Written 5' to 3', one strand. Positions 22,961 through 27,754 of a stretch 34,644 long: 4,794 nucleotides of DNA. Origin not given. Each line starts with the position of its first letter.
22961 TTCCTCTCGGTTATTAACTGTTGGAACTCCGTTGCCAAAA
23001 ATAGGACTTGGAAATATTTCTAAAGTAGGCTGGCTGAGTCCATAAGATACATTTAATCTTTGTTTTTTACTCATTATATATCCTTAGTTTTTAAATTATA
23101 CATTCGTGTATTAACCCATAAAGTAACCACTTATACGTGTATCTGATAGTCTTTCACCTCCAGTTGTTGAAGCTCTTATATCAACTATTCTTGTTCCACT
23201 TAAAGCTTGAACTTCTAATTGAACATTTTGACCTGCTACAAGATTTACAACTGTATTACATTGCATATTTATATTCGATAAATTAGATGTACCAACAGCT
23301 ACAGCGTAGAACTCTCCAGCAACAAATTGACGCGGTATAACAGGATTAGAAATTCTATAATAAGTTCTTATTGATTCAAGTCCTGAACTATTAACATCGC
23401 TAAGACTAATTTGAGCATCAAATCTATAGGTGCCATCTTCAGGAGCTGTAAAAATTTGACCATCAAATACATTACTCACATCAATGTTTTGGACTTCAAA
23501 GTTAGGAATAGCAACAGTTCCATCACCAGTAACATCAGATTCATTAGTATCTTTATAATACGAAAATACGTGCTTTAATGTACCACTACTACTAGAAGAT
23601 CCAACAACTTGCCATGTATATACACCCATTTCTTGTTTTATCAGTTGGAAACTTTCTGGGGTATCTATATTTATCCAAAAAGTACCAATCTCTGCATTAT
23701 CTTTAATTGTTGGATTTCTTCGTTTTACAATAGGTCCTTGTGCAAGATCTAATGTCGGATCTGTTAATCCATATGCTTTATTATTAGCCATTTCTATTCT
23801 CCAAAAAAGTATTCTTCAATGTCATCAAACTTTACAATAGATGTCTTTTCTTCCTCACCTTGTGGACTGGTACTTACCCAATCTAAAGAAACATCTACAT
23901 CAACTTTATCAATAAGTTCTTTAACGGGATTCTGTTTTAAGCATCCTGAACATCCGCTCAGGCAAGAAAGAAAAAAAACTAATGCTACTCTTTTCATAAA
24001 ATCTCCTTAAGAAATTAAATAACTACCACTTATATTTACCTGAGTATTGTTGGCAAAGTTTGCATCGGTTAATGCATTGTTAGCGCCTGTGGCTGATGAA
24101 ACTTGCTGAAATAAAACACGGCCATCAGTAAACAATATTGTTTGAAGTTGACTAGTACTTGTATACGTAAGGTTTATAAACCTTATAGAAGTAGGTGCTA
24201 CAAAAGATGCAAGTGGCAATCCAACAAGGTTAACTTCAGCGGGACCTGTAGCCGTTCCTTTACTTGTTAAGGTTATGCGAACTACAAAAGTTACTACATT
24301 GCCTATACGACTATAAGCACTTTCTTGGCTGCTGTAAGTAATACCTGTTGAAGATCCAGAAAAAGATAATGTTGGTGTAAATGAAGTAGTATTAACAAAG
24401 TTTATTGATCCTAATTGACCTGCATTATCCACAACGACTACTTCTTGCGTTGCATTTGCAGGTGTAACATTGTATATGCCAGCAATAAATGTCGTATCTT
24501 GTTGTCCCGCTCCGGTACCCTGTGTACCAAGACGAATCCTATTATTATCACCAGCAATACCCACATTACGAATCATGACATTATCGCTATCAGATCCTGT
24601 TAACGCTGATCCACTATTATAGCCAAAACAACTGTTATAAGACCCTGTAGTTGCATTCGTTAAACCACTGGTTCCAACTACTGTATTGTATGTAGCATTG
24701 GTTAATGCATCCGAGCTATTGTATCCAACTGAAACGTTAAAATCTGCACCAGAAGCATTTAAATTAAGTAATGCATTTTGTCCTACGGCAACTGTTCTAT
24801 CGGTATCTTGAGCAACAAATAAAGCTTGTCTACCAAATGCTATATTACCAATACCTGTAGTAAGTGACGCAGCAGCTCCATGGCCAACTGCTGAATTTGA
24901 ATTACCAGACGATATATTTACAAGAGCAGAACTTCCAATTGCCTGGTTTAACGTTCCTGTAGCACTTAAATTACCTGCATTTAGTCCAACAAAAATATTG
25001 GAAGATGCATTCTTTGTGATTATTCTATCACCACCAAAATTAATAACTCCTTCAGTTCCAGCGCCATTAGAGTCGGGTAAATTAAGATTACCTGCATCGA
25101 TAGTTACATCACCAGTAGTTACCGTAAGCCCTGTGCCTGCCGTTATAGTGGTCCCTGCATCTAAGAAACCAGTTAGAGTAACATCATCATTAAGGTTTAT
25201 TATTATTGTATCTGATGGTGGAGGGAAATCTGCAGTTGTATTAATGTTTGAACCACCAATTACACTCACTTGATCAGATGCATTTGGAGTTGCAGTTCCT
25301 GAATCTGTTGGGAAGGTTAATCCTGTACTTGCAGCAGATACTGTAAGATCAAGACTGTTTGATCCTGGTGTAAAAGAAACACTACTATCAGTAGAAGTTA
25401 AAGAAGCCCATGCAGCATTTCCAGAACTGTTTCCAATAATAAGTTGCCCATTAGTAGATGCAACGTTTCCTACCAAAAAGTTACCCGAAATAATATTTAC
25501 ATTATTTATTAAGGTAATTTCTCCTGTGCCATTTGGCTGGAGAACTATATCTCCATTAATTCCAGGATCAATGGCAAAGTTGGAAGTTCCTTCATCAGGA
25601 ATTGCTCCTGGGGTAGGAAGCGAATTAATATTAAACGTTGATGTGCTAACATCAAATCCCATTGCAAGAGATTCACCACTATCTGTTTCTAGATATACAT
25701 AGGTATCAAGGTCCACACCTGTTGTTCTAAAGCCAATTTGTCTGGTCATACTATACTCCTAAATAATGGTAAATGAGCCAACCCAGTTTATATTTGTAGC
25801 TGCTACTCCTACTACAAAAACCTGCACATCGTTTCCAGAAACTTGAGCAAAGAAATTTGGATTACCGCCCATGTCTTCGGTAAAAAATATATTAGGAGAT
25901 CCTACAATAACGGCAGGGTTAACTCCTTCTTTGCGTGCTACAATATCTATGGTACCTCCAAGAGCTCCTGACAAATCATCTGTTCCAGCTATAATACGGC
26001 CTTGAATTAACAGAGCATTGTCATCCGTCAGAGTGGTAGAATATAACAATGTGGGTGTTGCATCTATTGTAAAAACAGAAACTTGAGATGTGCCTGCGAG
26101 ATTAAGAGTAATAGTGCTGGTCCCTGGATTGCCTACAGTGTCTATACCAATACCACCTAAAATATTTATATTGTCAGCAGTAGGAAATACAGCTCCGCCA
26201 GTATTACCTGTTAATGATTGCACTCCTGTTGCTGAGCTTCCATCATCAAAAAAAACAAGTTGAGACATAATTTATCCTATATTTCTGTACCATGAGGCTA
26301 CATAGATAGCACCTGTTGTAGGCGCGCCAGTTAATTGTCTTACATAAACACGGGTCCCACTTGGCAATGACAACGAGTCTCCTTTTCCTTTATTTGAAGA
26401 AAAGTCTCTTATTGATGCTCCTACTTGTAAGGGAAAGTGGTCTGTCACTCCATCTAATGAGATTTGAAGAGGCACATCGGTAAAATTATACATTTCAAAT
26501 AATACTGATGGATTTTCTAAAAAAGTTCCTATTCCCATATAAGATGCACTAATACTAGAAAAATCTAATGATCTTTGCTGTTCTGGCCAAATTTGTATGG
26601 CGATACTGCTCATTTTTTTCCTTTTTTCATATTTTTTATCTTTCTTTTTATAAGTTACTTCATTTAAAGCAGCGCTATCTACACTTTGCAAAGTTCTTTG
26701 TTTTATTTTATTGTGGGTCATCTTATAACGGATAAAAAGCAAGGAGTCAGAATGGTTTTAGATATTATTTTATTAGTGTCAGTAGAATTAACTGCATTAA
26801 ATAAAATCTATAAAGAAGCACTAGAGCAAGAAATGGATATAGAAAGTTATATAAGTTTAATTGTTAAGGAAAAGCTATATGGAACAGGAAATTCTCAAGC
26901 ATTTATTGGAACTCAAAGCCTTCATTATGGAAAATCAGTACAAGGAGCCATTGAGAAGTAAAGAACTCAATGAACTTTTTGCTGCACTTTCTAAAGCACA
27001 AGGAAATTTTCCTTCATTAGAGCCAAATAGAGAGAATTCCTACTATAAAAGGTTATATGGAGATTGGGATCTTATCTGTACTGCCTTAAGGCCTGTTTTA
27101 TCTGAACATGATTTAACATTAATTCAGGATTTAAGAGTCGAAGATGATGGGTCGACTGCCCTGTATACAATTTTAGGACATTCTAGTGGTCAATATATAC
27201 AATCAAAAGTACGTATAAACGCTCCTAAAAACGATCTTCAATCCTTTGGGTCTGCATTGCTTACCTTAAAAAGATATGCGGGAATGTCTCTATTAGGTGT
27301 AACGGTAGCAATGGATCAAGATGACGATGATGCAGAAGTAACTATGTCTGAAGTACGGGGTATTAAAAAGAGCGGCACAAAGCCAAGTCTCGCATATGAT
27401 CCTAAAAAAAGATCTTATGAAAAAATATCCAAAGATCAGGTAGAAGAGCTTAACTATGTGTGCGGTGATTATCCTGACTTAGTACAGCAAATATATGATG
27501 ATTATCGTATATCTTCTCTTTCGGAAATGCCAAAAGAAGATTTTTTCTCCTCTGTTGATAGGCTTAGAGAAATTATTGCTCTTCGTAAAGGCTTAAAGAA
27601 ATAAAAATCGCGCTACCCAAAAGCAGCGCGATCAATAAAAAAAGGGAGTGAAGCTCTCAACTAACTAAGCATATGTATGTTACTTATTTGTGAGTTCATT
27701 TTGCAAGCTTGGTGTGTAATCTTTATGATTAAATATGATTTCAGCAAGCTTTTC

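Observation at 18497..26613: About 8 kb minus-strand block of tail-fibre paralogs that share one N-terminal docking module and differ in their distal domains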

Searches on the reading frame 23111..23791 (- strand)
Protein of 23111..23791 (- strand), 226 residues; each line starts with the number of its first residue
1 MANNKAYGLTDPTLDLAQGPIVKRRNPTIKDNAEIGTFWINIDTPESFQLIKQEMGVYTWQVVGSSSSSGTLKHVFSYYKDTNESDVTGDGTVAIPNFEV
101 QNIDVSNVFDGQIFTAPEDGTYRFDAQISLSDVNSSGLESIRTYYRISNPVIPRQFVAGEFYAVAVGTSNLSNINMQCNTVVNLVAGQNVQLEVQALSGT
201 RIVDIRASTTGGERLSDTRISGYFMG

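Call 5: search_protein_families(library=pfam, proteins=[window:23111-23791:-], max_evalue=0.1)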
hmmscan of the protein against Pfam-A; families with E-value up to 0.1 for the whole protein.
window:23111-23791:- (226 aa): 1 family
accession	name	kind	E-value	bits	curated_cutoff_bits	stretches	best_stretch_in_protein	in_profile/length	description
PF03471.22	CorC_HlyC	-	0.079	13.4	27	0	118-135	4-21/81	Transporter associated domain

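Call 6: search_protein_families(library=phrogs, proteins=[window:23111-23791:-], max_evalue=0.01)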
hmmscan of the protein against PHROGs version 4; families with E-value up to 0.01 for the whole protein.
window:23111-23791:- (226 aa): 1 family
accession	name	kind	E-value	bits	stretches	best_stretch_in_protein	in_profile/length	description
phrog_15750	-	unknown function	0.0022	19.1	1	111-202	69-152/168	-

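Call 38: search_solved_structures(query=window:23111-23791:-, max_evalue=10, show_alignments=2)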
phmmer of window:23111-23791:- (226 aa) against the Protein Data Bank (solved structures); distinct sequences matched with E-value up to 10: 3.
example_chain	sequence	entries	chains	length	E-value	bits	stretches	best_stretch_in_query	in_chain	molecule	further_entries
5kca_A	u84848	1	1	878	6e-07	32.7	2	63-128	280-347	Cerebellin-1,Cerebellin-1,Cerebellin-1,Glutamate receptor ionotropic, delta-2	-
5h48_A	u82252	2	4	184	0.18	14.8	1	61-128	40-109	Cerebellin-1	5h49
3win_C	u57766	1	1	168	0.47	13.4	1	102-163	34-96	17 kD hemagglutinin component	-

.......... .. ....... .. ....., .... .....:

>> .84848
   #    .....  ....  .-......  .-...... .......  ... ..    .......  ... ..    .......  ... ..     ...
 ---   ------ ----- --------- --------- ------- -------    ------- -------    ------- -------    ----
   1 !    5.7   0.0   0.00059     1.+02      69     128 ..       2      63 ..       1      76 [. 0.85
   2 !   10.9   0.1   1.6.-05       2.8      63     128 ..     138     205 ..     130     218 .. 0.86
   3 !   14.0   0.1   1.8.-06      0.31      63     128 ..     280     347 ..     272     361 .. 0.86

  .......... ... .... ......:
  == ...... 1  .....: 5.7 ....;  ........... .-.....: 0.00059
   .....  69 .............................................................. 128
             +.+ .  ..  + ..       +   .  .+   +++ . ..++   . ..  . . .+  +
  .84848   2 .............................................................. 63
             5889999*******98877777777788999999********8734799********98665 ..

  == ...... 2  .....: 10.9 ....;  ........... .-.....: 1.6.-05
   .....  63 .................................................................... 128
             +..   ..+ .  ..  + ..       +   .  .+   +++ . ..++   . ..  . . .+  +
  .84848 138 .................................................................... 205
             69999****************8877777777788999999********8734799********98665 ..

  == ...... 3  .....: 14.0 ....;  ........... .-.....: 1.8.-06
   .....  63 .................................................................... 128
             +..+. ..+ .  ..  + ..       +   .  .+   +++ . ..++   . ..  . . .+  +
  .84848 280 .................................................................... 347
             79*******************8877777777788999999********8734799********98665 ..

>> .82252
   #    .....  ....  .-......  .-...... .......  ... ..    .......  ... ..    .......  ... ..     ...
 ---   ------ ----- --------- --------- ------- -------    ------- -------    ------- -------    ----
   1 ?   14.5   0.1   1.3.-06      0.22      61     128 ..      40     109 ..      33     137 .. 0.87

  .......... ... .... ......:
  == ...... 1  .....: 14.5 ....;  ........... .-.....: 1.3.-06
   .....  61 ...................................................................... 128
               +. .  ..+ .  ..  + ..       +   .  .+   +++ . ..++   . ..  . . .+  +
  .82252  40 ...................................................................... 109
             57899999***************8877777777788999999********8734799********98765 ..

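Call 39: find_homologous_proteins(query=window:23111-23791:-, max_evalue=0.01)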
Query window:23111-23791:- (226 aa): 1 proteins with E <= 0.01 among 258 candidates.
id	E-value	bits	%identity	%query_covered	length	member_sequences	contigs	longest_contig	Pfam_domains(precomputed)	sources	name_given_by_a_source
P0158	2.5e-4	39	32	68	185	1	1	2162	-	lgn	-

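Call 59: predict_structure(alignment_id=A7)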
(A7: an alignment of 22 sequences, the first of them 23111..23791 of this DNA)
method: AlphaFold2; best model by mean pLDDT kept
length: 226 residues; sequences in the alignment: 22
mean_pLDDT: 81.3   pTM: 0.67
mean pLDDT of the five models: 81.3, 80.9, 80.5, 79.9, 77.5
residues with pLDDT >= 90: 89; 70-90: 93; 50-70: 23; < 50: 21
segments of 3 or more residues with pLDDT < 50: 1-15, 66-69
pLDDT, mean of each block of 10 residues (from residue 1): 42 57 93 90 85 94 62 84 79 86 87 94 93 80 87 83 75 87 94 84 80 67 90
secondary structure, 60 per line:
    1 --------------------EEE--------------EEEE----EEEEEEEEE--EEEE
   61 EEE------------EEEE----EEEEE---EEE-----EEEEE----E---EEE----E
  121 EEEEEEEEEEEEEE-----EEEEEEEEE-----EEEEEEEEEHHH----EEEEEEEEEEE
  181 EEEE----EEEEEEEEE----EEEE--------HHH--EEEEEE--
elements in order: E21-23 E38-41 E46-54 E57-63 E76-79 E84-88 E92-94 E100-104 E113-115 E120-134 E140-148 E154-162 E170-184 E189-197 E202-205 E219-224

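Call 63: fold_search(model_id=the predicted structure, library=pdb)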
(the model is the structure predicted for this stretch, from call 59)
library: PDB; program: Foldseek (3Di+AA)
matches with E <= 10: 1798; with E <= 0.001: 341
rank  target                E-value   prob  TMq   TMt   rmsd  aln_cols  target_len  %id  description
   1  9k09_A                4.5e-08  1.00  0.49  0.32   8.2       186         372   10  Cyanophage A4 portal-tail complex (released 2025-04-09)
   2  4oum                  8.2e-08  1.00  0.44  0.72   4.7       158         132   16  Crystal structure of human Caprin-2 C1q domain (released 2014-10-29)
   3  4oul_C                1.6e-07  1.00  0.45  0.73   4.0       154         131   16  Crystal structure of human Caprin-2 C1q domain (released 2014-10-29)
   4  4oul_B                2.1e-07  1.00  0.43  0.71   4.8       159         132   16  Crystal structure of human Caprin-2 C1q domain (released 2014-10-29)
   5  8ke9_A                2.1e-07  1.00  0.49  0.51   3.6       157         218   14  The CBD domain of cyanophage A-1(L) short tail fiber (released 2024-04-10)
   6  4qqh                  3.2e-07  1.00  0.47  0.78   3.6       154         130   14  Crystal structure of C1QL3 in space group H32 (released 2015-04-15)
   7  4qqp                  3.2e-07  1.00  0.46  0.75   3.9       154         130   16  Crystal structure of C1QL3 mutant D207A (released 2015-04-15)
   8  4qq2_C                3.2e-07  1.00  0.46  0.76   4.0       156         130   15  Crystal structure of C1QL1 (released 2015-04-15)
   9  4qqo                  3.4e-07  1.00  0.43  0.72   5.2       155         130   13  Crystal structure of C1QL3 mutant D205A (released 2015-04-22)
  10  5kc5                  3.6e-07  1.00  0.42  0.66   5.7       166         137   17  Crystal structure of the Cbln1 C1q domain trimer (released 2016-07-27)
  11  5h4b                  3.8e-07  1.00  0.41  0.66   5.4       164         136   18  Crystal structure of Cbln4 (released 2017-09-13)
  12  4ous                  4.0e-07  1.00  0.44  0.72   4.7       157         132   16  Crystal structure of zebrafish Caprin-2 C1q domain (released 2014-10-29)
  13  4oul_A                4.4e-07  1.00  0.44  0.73   4.8       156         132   17  Crystal structure of human Caprin-2 C1q domain (released 2014-10-29)
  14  4qpy_B                4.7e-07  1.00  0.47  0.75   3.8       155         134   15  Crystal structure of C1QL2 (released 2015-04-15)
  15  9lkk_H                4.9e-07  1.00  0.42  0.73   5.1       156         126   13  Crystal structure of C1ql1-gC1q hexamer (released 2025-12-17)
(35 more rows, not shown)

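Call 76: search_protein_families(library=ncbifam, proteins=[window:23111-23791:-], max_evalue=0.01)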
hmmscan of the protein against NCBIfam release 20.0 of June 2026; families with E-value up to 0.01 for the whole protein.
window:23111-23791:- (226 aa): 0 families

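Call 92: fold_search(model_id=the predicted structure, library=viral)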
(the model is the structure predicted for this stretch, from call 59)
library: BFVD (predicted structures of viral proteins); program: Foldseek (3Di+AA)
matches with E <= 10: 1829; with E <= 0.001: 655
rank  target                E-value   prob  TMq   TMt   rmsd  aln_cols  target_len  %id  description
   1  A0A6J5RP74            1.4e-12  1.00  0.53  0.60  14.4       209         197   16  Uncharacterized protein [uncultured Caudovirales phage]
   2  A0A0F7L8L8            4.3e-12  1.00  0.57  0.22  18.0       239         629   20  C1q domain-containing protein [uncultured marine virus]
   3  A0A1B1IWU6            5.9e-12  1.00  0.58  0.18   8.6       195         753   19  (no name in the UniProt tables at hand)
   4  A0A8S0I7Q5            7.3e-12  1.00  0.58  0.40  14.8       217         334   13  (no name in the UniProt tables at hand)
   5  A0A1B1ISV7            1.2e-11  1.00  0.57  0.44  21.2       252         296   15  (no name in the UniProt tables at hand)
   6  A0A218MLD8            1.5e-11  1.00  0.58  0.38  11.3       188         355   16  Putative gp73 [uncultured virus]
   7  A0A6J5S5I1            1.8e-11  1.00  0.56  0.21  11.3       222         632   17  C1q domain containing protein [uncultured Caudovirales phage]
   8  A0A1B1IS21            2.0e-11  1.00  0.54  0.59  18.6       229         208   14  (no name in the UniProt tables at hand)
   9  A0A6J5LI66            2.2e-11  1.00  0.59  0.63   9.3       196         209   21  C1q domain containing protein [uncultured Caudovirales phage]
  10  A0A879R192            2.3e-11  1.00  0.54  0.44  19.6       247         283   16  C1q domain-containing protein [Synechococcus phage S-SRM01]
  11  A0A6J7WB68            3.2e-11  1.00  0.53  0.21   8.6       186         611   22  C1q domain containing protein [uncultured Caudovirales phage]
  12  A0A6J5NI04            5.5e-11  1.00  0.53  0.32  44.0       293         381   13  C1q domain containing protein [uncultured Caudovirales phage]
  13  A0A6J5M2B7            6.8e-11  1.00  0.50  0.43  12.7       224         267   13  Uncharacterized protein [uncultured Caudovirales phage]
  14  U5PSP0                1.5e-10  1.00  0.47  0.12  14.3       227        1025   15  Tail fiber [Bacillus phage CampHawk]
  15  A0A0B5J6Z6            1.5e-10  1.00  0.51  0.38   4.6       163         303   20  TNL-like C1q domain motif-containing protein [Pandoravirus inopinatum]
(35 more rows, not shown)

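Call 98: search_dna_similar(query=window:23111-23791:-, collection=phages, mode=protein, max_evalue=0.001, max_rows=20)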
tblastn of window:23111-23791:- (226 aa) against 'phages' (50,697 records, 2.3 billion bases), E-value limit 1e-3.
No match.

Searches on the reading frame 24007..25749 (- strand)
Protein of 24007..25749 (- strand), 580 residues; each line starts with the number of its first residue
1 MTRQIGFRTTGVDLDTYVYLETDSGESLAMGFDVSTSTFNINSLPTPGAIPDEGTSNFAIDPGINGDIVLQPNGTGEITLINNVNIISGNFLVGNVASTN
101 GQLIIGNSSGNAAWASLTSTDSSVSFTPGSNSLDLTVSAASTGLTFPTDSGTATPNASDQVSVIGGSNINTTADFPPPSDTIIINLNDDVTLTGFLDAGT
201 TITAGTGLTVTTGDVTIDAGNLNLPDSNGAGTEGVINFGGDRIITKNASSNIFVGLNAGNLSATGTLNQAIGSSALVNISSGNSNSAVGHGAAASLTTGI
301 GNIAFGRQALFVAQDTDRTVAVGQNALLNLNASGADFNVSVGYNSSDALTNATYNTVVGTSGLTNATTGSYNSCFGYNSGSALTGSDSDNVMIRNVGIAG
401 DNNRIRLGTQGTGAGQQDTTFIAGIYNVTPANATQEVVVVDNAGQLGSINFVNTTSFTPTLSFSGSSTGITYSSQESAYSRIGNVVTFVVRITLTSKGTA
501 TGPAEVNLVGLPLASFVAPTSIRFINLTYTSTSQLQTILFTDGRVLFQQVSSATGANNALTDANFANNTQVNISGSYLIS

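Call 5: search_protein_families(library=pfam, proteins=[window:24007-25749:-], max_evalue=0.1)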
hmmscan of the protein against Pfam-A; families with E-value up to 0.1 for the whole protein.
window:24007-25749:- (580 aa): 0 families

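Call 6: search_protein_families(library=phrogs, proteins=[window:24007-25749:-], max_evalue=0.01)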
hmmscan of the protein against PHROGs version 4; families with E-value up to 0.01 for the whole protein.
window:24007-25749:- (580 aa): 3 families
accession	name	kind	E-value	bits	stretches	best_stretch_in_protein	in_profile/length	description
phrog_4636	-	tail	9.3e-13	48.5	2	281-405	234-349/763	tail spike protein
phrog_6002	-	head and packaging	5.9e-12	45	2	247-343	698-792/1183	virion structural protein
phrog_23837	-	head and packaging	5.4e-06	26.5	1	93-347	122-375/507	virion structural protein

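Call 76: search_protein_families(library=ncbifam, proteins=[window:24007-25749:-], max_evalue=0.01)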
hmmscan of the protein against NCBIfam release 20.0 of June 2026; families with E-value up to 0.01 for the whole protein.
window:24007-25749:- (580 aa): 0 families

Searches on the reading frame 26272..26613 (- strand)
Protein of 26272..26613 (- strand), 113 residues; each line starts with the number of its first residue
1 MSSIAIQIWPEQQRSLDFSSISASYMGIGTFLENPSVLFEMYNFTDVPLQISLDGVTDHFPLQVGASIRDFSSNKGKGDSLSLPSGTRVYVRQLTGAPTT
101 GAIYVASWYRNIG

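Call 87: search_solved_structures(query=A12, max_evalue=10)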
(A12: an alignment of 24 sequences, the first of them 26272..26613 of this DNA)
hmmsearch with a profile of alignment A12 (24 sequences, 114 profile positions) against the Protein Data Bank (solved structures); distinct sequences matched with E-value up to 10: 0.

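Call 89: search_protein_families(library=phrogs, alignment_id=A12, max_evalue=0.01)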
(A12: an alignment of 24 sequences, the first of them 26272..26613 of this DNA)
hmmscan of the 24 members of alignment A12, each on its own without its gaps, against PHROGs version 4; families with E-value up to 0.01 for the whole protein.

A. member 1, window:26272-26613:- (113 aa): 0 families

B. families by the number of members that match (of 24 scanned): 0 families

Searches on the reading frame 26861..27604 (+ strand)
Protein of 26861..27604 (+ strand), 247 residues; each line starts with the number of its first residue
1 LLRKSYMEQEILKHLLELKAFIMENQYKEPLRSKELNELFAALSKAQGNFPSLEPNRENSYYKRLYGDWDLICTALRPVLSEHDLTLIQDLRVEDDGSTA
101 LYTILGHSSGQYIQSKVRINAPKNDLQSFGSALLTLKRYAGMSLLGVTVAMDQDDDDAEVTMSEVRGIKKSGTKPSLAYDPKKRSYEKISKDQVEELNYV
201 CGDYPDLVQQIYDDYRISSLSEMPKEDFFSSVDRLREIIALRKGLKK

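Call 100: search_protein_families(library=pfam, proteins=[window:26861-27604:+], max_evalue=0.01)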
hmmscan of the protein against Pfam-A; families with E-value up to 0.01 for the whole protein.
window:26861-27604:+ (247 aa): 1 family
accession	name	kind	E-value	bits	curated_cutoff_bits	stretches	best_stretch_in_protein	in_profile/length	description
PF04404.17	ERF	-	1.9e-11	44.6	25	1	42-163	4-131/153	ERF superfamily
